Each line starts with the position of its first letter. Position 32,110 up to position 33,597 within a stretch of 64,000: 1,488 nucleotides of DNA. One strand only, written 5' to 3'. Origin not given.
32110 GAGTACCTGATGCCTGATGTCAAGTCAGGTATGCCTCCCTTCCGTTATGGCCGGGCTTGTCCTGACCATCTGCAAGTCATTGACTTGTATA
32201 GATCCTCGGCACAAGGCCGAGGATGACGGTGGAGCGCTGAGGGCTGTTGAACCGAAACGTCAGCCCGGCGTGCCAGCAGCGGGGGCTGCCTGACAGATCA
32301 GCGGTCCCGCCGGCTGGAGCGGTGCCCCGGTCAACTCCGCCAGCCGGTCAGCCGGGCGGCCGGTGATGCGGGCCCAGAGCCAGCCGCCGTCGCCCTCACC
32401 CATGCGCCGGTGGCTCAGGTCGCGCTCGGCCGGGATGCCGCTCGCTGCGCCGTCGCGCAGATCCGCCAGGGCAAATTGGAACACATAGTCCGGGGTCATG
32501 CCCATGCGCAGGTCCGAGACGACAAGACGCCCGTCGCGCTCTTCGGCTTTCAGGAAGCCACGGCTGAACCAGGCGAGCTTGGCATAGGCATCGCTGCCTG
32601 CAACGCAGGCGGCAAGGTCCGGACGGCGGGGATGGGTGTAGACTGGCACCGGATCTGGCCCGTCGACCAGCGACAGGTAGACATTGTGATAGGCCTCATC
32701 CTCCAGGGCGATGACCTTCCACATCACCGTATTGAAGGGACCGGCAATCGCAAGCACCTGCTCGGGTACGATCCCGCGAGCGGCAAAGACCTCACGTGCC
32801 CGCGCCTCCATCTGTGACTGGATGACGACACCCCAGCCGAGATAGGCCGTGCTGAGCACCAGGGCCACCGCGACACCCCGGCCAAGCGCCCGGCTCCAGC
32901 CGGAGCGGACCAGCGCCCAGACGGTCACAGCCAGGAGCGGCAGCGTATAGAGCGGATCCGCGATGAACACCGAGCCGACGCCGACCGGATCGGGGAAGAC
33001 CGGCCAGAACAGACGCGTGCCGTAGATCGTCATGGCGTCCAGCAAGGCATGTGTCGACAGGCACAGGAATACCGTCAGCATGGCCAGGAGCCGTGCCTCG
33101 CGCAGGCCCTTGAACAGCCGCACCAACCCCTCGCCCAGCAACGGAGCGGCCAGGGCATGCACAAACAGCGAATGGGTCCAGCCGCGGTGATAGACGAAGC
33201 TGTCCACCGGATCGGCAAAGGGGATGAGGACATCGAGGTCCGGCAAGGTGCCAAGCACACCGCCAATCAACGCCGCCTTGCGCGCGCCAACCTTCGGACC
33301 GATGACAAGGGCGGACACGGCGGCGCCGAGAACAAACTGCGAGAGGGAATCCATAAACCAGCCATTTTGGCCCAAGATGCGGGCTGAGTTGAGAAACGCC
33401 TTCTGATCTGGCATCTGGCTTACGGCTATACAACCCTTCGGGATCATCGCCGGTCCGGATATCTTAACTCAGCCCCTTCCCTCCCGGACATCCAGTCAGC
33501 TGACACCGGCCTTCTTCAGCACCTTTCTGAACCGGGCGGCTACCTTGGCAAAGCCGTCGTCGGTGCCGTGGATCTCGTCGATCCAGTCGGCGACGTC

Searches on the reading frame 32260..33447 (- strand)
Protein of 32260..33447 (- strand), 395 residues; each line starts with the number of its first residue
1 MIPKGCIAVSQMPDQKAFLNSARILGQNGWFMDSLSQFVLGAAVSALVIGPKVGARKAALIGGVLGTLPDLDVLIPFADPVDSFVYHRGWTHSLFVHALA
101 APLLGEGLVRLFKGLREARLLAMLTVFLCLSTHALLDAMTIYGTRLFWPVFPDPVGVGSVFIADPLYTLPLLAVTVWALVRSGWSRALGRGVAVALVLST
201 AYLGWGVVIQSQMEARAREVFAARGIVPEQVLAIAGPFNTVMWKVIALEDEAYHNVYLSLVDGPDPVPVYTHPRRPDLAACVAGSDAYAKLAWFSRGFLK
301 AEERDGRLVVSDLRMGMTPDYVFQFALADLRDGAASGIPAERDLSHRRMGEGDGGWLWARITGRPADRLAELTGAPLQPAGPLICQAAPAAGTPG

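Call 80: search_protein_families(library=pfam, proteins=[window:32260-33447:-], max_evalue=0.001)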
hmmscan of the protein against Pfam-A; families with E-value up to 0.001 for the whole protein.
window:32260-33447:- (395 aa): 1 family
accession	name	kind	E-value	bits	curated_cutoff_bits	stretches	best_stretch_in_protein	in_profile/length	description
PF04307.19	YdjM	-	1.5e-28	99.9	29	1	32-211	1-174/176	YdjM inner membrane protein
